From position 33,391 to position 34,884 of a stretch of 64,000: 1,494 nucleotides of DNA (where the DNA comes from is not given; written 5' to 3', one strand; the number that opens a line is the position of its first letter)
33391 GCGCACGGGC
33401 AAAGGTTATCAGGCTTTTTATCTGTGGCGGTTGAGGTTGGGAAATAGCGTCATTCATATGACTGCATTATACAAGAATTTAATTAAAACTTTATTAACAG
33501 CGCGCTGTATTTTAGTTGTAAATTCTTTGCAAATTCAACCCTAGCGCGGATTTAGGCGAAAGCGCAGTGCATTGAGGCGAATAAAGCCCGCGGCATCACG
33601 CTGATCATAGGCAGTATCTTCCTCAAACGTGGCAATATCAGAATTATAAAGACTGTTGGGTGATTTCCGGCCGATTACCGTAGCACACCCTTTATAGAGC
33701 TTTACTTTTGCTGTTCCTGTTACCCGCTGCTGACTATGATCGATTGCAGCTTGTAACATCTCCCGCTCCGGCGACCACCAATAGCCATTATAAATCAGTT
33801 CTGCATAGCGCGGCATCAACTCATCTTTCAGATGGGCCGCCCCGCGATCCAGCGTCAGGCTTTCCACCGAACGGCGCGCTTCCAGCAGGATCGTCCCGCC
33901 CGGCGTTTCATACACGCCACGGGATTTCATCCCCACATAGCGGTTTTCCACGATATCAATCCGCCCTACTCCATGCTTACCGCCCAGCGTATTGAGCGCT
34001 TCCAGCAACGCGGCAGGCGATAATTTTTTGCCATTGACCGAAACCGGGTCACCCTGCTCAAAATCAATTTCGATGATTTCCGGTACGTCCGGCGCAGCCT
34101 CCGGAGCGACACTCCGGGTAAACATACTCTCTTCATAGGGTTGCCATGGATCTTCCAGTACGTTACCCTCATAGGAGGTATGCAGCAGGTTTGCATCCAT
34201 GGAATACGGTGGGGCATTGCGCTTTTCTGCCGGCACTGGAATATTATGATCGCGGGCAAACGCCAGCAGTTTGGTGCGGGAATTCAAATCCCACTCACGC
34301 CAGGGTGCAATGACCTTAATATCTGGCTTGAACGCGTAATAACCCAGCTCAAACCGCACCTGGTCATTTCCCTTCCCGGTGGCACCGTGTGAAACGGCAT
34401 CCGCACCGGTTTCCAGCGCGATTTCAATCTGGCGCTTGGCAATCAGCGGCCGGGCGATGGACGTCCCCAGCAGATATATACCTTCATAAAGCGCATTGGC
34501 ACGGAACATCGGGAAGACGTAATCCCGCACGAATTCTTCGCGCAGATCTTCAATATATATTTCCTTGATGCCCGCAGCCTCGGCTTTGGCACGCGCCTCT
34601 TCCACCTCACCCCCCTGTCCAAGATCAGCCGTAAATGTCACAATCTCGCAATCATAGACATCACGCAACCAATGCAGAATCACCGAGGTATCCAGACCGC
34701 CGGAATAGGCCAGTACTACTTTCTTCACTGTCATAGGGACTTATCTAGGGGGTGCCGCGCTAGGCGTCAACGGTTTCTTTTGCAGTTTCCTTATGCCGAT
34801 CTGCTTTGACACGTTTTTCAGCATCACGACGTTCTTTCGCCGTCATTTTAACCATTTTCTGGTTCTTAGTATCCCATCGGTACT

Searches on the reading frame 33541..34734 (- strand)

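Call 11: search_protein_families(library=pfam, proteins=[window:33541-34734:-], max_evalue=0.001)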
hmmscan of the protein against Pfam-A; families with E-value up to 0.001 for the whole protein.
window:33541-34734:- (397 aa): 3 families
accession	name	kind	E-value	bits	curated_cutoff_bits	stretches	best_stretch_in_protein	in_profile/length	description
PF20979.2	Arginosuc_syn_C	-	1.6e-83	280.1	27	1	177-393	1-217/219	Arginosuccinate synthase C-terminal domain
PF00764.25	Arginosuc_synth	-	1.4e-63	214.2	27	1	5-166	1-162/162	Arginosuccinate synthase N-terminal HUP domain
PF24167.1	DUF7411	-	0.00016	21.7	28.7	1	5-77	2-71/194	Family of unknown function (DUF7411)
